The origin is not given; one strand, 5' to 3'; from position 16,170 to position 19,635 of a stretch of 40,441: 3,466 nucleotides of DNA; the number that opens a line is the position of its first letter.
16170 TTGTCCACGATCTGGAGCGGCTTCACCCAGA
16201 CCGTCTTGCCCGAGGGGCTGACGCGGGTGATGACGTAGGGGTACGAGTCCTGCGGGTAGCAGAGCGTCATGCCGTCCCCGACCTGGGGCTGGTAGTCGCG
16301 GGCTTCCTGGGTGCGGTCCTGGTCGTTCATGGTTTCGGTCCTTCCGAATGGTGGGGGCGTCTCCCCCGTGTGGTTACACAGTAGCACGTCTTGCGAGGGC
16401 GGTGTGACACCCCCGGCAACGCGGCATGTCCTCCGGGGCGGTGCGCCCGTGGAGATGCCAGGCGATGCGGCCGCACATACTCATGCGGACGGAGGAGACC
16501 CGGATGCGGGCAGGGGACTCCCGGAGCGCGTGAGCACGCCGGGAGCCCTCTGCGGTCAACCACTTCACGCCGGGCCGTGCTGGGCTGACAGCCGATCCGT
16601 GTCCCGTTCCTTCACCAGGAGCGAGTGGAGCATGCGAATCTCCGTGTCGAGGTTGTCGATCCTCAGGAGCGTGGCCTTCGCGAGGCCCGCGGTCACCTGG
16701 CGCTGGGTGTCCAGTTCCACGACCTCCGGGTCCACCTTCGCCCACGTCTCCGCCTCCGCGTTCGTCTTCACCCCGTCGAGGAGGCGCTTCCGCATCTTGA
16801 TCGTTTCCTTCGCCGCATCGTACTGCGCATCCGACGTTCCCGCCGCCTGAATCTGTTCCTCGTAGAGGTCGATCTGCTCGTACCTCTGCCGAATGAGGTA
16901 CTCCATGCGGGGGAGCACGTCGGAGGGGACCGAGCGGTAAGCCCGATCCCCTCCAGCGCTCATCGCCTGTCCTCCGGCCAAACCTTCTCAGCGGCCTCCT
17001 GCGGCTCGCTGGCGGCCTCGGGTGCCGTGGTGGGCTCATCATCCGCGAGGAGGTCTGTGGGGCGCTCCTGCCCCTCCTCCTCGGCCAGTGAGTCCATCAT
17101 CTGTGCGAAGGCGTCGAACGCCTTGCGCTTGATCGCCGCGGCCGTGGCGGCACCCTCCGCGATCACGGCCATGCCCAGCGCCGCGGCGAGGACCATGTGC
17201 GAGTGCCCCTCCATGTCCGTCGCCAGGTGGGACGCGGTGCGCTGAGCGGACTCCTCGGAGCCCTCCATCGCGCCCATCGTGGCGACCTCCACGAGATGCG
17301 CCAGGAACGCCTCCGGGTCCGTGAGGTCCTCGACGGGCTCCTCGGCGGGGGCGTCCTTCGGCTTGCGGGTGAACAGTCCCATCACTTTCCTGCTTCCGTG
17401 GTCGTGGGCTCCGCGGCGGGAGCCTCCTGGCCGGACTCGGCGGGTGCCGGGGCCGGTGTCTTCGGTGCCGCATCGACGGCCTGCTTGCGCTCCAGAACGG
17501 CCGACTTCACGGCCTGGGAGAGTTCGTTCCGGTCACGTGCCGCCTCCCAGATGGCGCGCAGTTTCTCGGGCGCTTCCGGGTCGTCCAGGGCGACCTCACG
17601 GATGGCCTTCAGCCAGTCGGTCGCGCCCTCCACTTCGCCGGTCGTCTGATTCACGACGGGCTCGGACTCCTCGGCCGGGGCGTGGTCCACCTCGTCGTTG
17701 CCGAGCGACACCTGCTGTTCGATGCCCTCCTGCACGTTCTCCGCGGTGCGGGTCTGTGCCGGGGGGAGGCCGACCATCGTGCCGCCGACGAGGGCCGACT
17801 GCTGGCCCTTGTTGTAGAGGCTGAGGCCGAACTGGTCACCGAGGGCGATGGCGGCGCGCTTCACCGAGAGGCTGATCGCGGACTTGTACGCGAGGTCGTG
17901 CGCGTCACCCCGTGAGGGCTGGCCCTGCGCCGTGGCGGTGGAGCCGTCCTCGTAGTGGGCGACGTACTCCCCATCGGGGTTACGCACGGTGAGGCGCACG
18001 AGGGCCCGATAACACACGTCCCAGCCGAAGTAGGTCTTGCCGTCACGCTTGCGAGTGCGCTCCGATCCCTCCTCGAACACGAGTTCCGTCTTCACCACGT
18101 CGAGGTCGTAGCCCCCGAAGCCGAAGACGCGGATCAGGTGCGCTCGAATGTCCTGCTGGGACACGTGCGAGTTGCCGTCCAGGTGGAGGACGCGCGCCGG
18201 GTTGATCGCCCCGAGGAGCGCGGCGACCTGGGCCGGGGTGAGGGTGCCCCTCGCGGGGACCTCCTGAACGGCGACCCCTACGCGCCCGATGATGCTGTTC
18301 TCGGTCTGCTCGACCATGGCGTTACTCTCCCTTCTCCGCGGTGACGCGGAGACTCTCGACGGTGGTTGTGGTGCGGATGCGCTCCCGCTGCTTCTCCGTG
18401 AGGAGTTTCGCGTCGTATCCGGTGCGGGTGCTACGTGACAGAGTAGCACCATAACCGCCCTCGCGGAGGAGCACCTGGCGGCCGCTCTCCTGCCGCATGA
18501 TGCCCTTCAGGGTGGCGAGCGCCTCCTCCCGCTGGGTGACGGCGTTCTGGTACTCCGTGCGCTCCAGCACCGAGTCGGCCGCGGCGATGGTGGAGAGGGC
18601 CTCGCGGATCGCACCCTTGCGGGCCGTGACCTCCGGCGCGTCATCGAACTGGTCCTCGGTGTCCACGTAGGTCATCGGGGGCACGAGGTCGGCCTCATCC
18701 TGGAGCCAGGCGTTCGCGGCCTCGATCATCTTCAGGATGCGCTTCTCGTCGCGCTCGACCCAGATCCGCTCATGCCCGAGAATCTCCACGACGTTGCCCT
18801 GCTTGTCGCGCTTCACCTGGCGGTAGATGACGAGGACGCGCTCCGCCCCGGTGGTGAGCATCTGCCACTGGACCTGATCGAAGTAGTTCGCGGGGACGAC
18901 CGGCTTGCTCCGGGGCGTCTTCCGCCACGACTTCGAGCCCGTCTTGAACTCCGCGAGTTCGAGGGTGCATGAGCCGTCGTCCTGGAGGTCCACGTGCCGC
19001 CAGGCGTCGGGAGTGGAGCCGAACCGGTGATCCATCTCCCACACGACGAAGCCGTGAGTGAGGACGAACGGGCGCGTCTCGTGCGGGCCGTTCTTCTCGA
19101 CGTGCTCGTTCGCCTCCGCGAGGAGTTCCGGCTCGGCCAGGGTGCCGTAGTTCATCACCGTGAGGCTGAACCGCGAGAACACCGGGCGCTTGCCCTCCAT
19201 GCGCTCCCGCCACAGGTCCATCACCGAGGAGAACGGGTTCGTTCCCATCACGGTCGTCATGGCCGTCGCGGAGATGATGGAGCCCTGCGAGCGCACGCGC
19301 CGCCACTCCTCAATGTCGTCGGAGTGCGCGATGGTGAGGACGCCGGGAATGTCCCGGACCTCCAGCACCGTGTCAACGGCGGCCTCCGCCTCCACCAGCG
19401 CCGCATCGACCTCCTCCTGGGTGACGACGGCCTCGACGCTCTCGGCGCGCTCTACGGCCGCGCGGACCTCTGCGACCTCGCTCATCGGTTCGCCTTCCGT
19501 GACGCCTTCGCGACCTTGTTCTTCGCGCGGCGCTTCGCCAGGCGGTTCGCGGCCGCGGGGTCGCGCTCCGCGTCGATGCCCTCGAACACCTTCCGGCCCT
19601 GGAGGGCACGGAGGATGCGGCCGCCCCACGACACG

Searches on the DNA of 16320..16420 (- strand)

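Call 19: search_dna_similar(query=window:16320-16420:-, collection=phages, mode=distant, max_evalue=10, max_rows=40)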
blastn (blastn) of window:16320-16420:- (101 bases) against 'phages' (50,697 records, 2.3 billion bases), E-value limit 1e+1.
Records with a match: 15; places in all: 22; records where one place covers at least 80% of the query: 3.
Best place of each record, by identity: >=99% 1; 95-99% 11; 80-90% 2; 60-80% 1.
By first word of the organism name: Microbacterium 13; Actinomyces 1; Streptomyces 1.
By host as written in the record: Microbacterium foliorum NRRL B-24224 9; Microbacterium foliorum NRRL B-24224 SEA 4; Schalia odontolyticus XH001 1; Streptomyces sp. 1.
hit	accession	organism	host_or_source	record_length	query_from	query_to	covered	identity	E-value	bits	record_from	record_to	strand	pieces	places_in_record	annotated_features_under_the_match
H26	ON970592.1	Microbacterium phage Gingerbug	Microbacterium foliorum NRRL B-24224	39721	1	99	98%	85.9%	1e-24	116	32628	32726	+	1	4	54: hypothetical protein | 55: hypothetical protein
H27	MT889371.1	Microbacterium phage DelaGarza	Microbacterium foliorum NRRL B-24224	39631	9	96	87%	80.2%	1e-12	78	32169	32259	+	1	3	55: hypothetical protein | 56: hypothetical protein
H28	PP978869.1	Microbacterium phage Lesiram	Microbacterium foliorum NRRL B-24224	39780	7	94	87%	78.9%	3e-6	56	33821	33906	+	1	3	60: hypothetical protein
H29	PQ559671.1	Microbacterium phage RunningBrook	Microbacterium foliorum NRRL B-24224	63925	50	72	23%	95.7%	9e-1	38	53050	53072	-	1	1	none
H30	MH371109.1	Microbacterium phage Lyell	Microbacterium foliorum NRRL B-24224 SEA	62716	50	72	23%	95.7%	9e-1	38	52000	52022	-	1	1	none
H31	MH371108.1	Microbacterium phage Fork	Microbacterium foliorum NRRL B-24224 SEA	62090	50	72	23%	95.7%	9e-1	38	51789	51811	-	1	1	none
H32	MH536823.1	Microbacterium phage Musetta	Microbacterium foliorum NRRL B-24224 SEA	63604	50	72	23%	95.7%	9e-1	38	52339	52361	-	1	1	none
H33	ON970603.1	Microbacterium phage Yuma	Microbacterium foliorum NRRL B-24224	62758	50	72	23%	95.7%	9e-1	38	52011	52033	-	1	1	none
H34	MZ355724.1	Microbacterium phage Necrophoxinus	Microbacterium foliorum NRRL B-24224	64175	50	72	23%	95.7%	9e-1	38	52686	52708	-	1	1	none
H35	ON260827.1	Microbacterium phage DustyDino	Microbacterium foliorum NRRL B-24224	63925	50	72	23%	95.7%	9e-1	38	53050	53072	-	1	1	none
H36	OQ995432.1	Microbacterium phage Erenyeager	Microbacterium foliorum NRRL B-24224 SEA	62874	50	72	23%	95.7%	9e-1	38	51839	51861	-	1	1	none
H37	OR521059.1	Microbacterium phage ASegato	Microbacterium foliorum NRRL B-24224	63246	50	72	23%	95.7%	9e-1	38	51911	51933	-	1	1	none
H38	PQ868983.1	Microbacterium phage StevieWelch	Microbacterium foliorum NRRL B-24224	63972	50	72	23%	95.7%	9e-1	38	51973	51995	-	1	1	none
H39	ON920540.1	Actinomyces phage LC001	Schalia odontolyticus XH001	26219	75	96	22%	95.5%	3e+0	37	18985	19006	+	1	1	record has no annotation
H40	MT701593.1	Streptomyces phage Sycamore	Streptomyces sp.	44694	33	53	21%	100.0%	3e-1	39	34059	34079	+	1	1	hypothetical protein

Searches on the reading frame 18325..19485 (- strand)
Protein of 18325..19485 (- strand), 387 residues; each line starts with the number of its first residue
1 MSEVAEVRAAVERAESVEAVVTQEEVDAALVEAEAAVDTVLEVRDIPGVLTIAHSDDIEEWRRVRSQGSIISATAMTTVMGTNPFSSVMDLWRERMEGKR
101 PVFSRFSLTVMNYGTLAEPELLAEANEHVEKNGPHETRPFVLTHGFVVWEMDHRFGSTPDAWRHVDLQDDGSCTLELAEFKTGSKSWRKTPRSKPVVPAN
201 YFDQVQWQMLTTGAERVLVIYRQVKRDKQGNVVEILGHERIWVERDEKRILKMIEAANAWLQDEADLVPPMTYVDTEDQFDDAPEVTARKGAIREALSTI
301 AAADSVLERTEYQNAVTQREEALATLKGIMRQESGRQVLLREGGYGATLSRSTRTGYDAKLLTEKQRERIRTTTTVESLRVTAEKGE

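Call 20: find_related_loci(query=window:18325-19485:-, collection=viral_contigs, flank=10000)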
Query window:18325-19485:- (387 aa) in viral_contigs; peptide patterns used: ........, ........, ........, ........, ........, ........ (x = any residue, [..] = any of these).
2 stretches matched a pattern; 1 encode a relative of the query (tblastn E <= 1e-3); 1 distinct loci.
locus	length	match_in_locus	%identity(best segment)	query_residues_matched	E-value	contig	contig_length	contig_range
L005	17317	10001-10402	29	71-219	1e-7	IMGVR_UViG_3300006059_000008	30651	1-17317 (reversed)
